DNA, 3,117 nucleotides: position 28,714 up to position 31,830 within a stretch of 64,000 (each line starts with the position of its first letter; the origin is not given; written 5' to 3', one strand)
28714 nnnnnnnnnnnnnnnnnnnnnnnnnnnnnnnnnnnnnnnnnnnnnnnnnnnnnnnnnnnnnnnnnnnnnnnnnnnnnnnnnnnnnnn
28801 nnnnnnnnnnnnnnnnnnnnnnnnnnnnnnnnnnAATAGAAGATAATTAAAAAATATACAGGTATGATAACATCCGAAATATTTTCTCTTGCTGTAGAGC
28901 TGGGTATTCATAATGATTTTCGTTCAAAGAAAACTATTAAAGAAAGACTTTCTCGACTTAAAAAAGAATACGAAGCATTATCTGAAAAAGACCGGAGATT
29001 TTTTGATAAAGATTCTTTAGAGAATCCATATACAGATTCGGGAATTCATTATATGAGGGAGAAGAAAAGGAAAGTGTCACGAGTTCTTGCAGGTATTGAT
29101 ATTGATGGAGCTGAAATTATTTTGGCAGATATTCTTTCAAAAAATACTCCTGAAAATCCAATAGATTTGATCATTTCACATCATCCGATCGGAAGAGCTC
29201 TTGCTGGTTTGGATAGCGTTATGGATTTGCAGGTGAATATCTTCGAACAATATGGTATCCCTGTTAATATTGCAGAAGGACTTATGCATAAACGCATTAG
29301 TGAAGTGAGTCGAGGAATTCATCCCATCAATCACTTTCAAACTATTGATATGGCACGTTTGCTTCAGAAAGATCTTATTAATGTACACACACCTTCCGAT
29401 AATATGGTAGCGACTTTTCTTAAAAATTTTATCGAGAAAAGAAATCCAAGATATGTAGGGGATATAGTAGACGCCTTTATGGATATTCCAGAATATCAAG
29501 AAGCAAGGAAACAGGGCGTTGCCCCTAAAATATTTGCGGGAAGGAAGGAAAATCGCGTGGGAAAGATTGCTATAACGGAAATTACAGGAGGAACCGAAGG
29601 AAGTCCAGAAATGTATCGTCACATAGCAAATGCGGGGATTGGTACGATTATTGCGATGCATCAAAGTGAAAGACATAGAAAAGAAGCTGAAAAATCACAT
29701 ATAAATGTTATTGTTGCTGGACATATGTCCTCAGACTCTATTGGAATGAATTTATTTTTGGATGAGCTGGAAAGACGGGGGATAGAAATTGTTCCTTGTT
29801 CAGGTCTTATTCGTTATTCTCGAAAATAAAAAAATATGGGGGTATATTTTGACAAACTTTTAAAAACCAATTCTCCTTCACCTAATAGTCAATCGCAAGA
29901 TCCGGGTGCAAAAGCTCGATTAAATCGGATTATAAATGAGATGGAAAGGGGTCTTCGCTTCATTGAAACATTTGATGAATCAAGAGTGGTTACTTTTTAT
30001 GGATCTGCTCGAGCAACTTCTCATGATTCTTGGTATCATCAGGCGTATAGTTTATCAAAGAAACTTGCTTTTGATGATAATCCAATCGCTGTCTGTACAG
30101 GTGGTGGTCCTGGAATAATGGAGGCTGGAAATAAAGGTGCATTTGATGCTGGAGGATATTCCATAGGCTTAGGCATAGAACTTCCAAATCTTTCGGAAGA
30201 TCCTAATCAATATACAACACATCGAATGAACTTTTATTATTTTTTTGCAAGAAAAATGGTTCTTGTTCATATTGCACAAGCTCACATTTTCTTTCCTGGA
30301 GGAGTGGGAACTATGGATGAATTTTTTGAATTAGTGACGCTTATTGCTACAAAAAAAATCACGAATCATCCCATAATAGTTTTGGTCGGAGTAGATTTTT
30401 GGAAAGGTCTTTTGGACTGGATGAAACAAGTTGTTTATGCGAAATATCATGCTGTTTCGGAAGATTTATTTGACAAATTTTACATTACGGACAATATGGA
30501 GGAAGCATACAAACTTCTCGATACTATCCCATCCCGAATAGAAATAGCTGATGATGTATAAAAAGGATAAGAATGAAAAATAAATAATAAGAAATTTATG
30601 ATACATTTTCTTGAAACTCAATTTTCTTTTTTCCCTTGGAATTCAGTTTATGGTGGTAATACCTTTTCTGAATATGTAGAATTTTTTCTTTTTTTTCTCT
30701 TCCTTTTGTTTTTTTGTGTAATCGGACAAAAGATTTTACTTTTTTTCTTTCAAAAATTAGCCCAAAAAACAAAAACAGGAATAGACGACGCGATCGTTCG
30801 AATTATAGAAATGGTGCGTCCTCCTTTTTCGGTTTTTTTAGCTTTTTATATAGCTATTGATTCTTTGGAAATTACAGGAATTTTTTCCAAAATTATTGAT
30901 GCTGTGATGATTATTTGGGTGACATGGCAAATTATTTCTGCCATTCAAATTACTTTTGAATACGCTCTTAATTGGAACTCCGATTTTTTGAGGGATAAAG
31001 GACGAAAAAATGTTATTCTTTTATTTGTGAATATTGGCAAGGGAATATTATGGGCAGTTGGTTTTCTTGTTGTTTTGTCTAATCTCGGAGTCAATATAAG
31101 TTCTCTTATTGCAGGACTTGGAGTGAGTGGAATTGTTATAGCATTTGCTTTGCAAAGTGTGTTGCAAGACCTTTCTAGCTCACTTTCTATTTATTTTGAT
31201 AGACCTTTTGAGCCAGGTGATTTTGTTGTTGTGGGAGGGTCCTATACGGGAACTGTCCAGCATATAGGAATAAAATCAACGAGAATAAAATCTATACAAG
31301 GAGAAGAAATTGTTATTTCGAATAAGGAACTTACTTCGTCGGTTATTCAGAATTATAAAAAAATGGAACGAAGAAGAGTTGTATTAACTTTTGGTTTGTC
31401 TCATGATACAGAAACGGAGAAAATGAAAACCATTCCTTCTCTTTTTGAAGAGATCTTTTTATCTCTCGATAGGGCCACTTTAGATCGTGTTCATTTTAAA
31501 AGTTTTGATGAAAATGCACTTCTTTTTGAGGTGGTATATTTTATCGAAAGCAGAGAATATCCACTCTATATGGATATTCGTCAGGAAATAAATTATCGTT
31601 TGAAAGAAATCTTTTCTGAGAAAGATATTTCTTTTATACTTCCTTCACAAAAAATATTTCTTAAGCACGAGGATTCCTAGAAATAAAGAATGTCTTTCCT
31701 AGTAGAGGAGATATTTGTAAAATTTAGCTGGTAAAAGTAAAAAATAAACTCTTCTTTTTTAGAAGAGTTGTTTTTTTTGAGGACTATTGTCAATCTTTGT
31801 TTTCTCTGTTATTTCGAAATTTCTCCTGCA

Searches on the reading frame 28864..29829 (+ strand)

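Call 95: search_protein_families(library=pfam, proteins=[window:28864-29829:+], max_evalue=0.001)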
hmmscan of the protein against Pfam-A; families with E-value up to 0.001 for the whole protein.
window:28864-29829:+ (321 aa): 1 family
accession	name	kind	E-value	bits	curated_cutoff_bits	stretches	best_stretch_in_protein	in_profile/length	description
PF01784.24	DUF34_NIF3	-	2.3e-07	31.1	23.4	1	221-304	159-237/256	Duf34/NIF3 (NGG1p interacting factor 3)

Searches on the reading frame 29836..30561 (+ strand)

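Call 95: search_protein_families(library=pfam, proteins=[window:29836-30561:+], max_evalue=0.001)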
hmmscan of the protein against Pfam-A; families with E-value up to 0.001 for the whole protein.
window:29836-30561:+ (241 aa): 2 families
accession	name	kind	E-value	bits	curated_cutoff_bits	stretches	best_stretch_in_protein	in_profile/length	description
PF03641.19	Lysine_decarbox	-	6.8e-26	91.4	27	1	95-226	1-129/131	Possible lysine decarboxylase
PF18306.6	LDcluster4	-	8.3e-12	45.4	26.3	1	51-164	3-111/151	SLOG cluster4 family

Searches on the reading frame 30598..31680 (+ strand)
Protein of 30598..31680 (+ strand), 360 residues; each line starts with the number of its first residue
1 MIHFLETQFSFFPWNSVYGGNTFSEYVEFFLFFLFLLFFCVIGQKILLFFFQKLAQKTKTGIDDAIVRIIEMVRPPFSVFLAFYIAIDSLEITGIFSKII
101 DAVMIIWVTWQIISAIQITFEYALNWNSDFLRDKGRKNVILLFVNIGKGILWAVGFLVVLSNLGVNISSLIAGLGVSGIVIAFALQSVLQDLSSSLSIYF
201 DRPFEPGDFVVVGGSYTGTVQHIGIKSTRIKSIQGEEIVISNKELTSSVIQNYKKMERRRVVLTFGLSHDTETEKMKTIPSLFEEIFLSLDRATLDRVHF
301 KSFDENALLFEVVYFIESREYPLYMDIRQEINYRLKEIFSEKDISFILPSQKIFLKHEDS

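Call 26: search_protein_families(library=pfam, proteins=[window:30598-31680:+], max_evalue=0.001)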
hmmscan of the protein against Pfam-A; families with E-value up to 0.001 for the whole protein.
window:30598-31680:+ (360 aa): 3 families
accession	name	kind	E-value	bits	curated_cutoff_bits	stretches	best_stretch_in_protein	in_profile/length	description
PF00924.24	MS_channel_2nd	-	4.5e-16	59.2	20.2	1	188-255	2-68/68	Mechanosensitive ion channel, beta-domain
PF21088.3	MS_channel_1st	-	1.4e-09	38.2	23.1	1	150-186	6-42/42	Mechanosensitive ion channel, transmembrane helices 2/3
PF21082.3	MS_channel_3rd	-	3.9e-07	30.8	21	1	263-346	3-88/88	Mechanosensitive ion channel MscS, C-terminal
